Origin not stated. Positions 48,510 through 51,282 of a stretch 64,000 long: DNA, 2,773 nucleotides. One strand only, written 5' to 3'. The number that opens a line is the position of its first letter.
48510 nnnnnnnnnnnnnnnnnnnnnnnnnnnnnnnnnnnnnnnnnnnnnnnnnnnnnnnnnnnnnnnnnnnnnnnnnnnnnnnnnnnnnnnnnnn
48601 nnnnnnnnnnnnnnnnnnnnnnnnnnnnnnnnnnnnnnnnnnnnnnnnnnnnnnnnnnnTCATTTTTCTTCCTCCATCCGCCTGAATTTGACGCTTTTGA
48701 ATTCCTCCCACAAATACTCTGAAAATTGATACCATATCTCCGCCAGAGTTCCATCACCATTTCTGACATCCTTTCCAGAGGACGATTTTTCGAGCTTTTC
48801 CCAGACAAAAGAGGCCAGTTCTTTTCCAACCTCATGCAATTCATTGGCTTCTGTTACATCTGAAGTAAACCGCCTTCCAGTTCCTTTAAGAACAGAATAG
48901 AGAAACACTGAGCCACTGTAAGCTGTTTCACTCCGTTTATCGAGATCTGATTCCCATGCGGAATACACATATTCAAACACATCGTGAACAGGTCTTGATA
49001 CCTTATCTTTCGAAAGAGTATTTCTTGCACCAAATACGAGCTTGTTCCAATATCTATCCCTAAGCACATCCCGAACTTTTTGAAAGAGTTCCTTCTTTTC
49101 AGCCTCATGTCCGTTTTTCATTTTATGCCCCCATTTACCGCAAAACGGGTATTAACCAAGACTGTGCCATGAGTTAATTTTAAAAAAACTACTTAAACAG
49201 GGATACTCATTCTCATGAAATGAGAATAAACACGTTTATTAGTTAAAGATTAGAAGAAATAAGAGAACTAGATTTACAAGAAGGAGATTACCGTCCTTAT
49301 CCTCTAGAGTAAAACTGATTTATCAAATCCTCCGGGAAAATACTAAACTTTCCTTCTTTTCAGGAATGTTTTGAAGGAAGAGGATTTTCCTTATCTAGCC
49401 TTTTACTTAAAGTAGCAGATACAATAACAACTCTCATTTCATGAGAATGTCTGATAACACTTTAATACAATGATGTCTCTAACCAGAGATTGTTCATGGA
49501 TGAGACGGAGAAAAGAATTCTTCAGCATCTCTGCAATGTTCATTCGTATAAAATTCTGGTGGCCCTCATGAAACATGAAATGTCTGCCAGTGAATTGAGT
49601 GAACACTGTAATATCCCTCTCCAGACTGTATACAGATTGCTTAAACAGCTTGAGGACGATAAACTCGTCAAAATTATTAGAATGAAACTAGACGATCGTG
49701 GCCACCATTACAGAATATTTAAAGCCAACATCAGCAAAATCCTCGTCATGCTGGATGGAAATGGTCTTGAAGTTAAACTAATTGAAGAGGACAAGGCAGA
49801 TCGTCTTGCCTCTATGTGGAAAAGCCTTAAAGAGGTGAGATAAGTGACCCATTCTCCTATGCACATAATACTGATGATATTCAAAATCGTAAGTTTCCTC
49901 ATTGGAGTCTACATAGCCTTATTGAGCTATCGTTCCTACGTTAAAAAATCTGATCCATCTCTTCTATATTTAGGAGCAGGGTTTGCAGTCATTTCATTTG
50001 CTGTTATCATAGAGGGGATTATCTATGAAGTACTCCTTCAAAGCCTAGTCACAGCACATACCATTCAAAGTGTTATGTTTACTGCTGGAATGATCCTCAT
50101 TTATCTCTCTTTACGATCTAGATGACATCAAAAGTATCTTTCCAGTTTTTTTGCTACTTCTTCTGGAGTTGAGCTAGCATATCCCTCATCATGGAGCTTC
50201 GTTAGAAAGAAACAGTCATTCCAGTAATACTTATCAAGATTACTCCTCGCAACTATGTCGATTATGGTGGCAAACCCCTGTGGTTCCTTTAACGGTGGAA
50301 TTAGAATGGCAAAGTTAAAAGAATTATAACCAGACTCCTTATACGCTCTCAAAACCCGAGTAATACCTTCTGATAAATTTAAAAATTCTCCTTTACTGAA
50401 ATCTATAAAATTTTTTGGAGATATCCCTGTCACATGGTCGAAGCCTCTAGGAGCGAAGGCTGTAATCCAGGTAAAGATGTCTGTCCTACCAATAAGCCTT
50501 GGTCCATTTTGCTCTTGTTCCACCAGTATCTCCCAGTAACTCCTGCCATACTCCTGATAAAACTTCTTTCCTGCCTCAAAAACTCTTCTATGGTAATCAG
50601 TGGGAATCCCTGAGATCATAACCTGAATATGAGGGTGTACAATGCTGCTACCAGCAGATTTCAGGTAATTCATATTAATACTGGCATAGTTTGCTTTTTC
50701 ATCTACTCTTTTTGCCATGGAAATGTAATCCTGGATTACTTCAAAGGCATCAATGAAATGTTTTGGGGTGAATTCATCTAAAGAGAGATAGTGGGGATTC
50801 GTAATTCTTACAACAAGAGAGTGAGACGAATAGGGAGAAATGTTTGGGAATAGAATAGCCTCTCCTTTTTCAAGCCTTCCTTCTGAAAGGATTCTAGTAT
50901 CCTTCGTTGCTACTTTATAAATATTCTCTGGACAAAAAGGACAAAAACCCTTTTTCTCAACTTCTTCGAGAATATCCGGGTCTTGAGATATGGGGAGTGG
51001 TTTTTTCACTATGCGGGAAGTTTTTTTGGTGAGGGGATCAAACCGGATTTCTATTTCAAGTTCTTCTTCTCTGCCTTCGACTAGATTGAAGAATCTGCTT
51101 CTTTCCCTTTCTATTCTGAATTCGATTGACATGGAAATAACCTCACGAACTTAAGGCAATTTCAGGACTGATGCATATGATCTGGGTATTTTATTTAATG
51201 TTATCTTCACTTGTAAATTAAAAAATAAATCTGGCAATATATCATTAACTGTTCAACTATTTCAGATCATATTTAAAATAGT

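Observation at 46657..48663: CuA-type cupredoxin domain fused N-terminally to a NapH/NosR/CcoG-like polyferredoxin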

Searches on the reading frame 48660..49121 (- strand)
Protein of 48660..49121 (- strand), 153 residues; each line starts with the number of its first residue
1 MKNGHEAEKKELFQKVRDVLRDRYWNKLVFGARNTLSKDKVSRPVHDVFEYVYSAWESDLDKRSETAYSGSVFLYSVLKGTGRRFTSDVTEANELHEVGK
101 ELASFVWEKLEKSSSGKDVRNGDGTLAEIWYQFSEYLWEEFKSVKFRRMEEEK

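Call 3: search_protein_families(library=pfam, proteins=[window:48660-49121:-], max_evalue=0.1)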
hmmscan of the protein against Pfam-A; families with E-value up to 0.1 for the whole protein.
window:48660-49121:- (153 aa): 1 family
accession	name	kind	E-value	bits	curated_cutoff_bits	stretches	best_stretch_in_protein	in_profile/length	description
PF14716.13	HHH_8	-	0.064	14.1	30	0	76-112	35-70/73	Helix-hairpin-helix domain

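Call 66: search_solved_structures(query=window:48663-49121:-, max_evalue=10)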
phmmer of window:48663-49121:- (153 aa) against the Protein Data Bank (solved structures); distinct sequences matched with E-value up to 10: 1.
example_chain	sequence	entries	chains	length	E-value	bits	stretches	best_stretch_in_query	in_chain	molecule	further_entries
2rno_A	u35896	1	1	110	0.64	13.2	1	6-74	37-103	Putative DNA-binding protein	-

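Call 70: search_solved_structures(query=A3, max_evalue=10)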
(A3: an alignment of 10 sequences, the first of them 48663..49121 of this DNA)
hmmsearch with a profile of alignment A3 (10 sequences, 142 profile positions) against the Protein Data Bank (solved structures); distinct sequences matched with E-value up to 10: 2.
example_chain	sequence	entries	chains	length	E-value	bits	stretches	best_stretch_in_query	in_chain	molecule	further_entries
7bqq_A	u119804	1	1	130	0.27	14.2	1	95-126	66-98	Gogy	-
8qaf_A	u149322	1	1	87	1.9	11.4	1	7-53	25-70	sc-apCC-8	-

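Call 71: search_protein_families(library=pfam, alignment_id=A3, max_evalue=1)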
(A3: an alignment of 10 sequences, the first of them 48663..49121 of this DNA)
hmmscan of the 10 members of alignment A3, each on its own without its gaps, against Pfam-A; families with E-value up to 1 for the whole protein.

A. member 1, window:48663-49121:- (153 aa): 2 families
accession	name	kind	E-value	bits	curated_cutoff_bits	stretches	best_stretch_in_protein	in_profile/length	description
PF14716.13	HHH_8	-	0.064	14.1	30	1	76-112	35-70/73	Helix-hairpin-helix domain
PF11799.13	IMS_C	-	0.11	13.4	20.7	1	80-113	5-38/109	impB/mucB/samB family C-terminal domain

B. families by the number of members that match (of 10 scanned): 5 families
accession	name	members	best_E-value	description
PF04000.20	Sas10_Utp3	2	0.058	Sas10/Utp3/C1D family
PF02499.21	DNA_pack_C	1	0.0051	Probable DNA packing protein, C-terminus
PF14716.13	HHH_8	1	0.064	Helix-hairpin-helix domain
PF07923.18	N1221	1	0.073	N1221-like protein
PF11799.13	IMS_C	1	0.11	impB/mucB/samB family C-terminal domain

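Call 82: find_homologous_proteins(query=window:48663-49121:-, max_evalue=0.001)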
Query window:48663-49121:- (153 aa): 3 proteins with E <= 0.001 among 16 candidates.
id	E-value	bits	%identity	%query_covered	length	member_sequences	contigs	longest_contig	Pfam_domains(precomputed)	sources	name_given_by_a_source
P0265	3.4e-95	334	100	100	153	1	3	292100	-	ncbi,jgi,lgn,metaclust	jgi:hypothetical protein|metaclust:\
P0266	1.3e-47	179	58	96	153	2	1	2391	-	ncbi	-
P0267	2.8e-47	178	60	92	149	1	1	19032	-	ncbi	-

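Call 87: predict_structure(alignment_id=A4)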
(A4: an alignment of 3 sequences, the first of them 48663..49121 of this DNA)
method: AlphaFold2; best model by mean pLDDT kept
length: 153 residues; sequences in the alignment: 3
mean_pLDDT: 86.4   pTM: 0.82
mean pLDDT of the five models: 86.4, 86.4, 86.2, 85.5, 77.9
residues with pLDDT >= 90: 91; 70-90: 40; 50-70: 19; < 50: 3
segments of 3 or more residues with pLDDT < 50: none
pLDDT, mean of each block of 10 residues (from residue 1): 69 95 88 83 95 93 96 96 88 96 94 68 80 93 70 53
secondary structure, 60 per line:
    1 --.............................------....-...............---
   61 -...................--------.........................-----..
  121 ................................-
elements in order: H3-31 H38-41 H43-57 H62-80 H89-113 H119-152

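Call 89: fold_search(model_id=the predicted structure, library=pdb)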
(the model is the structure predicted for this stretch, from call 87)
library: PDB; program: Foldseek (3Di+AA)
matches with E <= 10: 163; with E <= 0.001: 0
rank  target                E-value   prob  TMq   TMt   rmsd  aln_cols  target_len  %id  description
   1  6yes_B                2.2e-01  0.97  0.50  0.12   4.9       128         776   11  Crystal structure of type I-D CRISPR-Cas nuclease Cas10d (released 2020-10-28)
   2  6thh_C                2.7e-01  0.98  0.53  0.12   4.3       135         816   12  Crystal structure of type I-D CRISPR-Cas nuclease Cas10d in complex with the SIRV3 AcrID1 (gp02) anti-CRISPR protein (released 2020-10-28)
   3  6o6o_A                9.5e-01  0.13  0.23  0.19  14.2       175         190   12  Structure of the regulator FasR from Mycobacterium tuberculosis (released 2020-03-11)
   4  6t66_A                1.5e+00  0.07  0.19  0.08  16.2       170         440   18  Crystal structure of the Vibrio cholerae replicative helicase (DnaB) with GDP-AlF4 (released 2021-04-28)
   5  4oq5_A                1.5e+00  0.05  0.15  0.15  16.3       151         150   16  Crystal Structure of Human MCL-1 Bound to Inhibitor 4-(4-methylnaphthalen-1-yl)-2-{[(4-phenoxyphenyl)sulfonyl]amino}be (released 2014-03-12)
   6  6o6p_A                1.8e+00  0.12  0.25  0.21  13.9       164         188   15  Structure of the regulator FasR from Mycobacterium tuberculosis in complex with DNA (released 2020-03-11)
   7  9dd4_A                2.0e+00  0.16  0.27  0.31  10.1       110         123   12  Crystal Structure of Designed facilitated dissociation target LHD101An1: LHD101A with an N-terminal extension (released 2025-08-20)
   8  5cwb                  2.2e+00  0.16  0.29  0.24  12.8       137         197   15  Crystal structure of de novo designed helical repeat protein DHR4 (released 2015-12-16)
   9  4zbf_D                2.2e+00  0.06  0.19  0.19  15.8       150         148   11  Mcl-1 complexed with small molecules (released 2015-04-29)
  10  9y94_D                2.4e+00  0.13  0.28  0.16   8.6       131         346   11  Homomeric Glycine Receptor alpha2 with PTX in an Open State (released 2026-03-18)
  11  6cnz_D                2.4e+00  0.11  0.28  0.27  11.0       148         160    9  Crystal Structure of Chorismate Mutase from Burkholderia thailandensis (released 2018-03-21)
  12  7ujf_C                2.4e+00  0.10  0.28  0.21  12.6       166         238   13  Estrogen Receptor Alpha Ligand Binding Domain in Complex with a Methylated Lasofoxifene Derivative with Selective Estr (released 2022-06-15)
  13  3fbz_C                2.5e+00  0.23  0.29  0.34   7.1        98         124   11  Crystal structure of ORF140 of the archaeal virus Acidianus Filamentous Virus 1 (AFV1) (released 2009-11-10)
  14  4iwb_B                2.5e+00  0.16  0.32  0.32   9.4       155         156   15  Novel Fold of FliC/FliS Fusion Protein (released 2013-12-11)
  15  8vzp_B                2.5e+00  0.12  0.31  0.22  13.2       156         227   10  Crystal Structure of the ER-alpha Ligand-binding Domain (L372S, L536S) in complex with k-403 (released 2024-06-12)
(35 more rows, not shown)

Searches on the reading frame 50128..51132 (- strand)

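Call 3: search_protein_families(library=pfam, proteins=[window:50128-51132:-], max_evalue=0.1)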
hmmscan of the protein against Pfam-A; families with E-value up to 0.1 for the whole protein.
window:50128-51132:- (334 aa): 1 family
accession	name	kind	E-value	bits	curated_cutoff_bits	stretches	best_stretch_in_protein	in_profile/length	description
PF01230.28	HIT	-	0.071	14.2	21.5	0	91-171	14-92/98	HIT domain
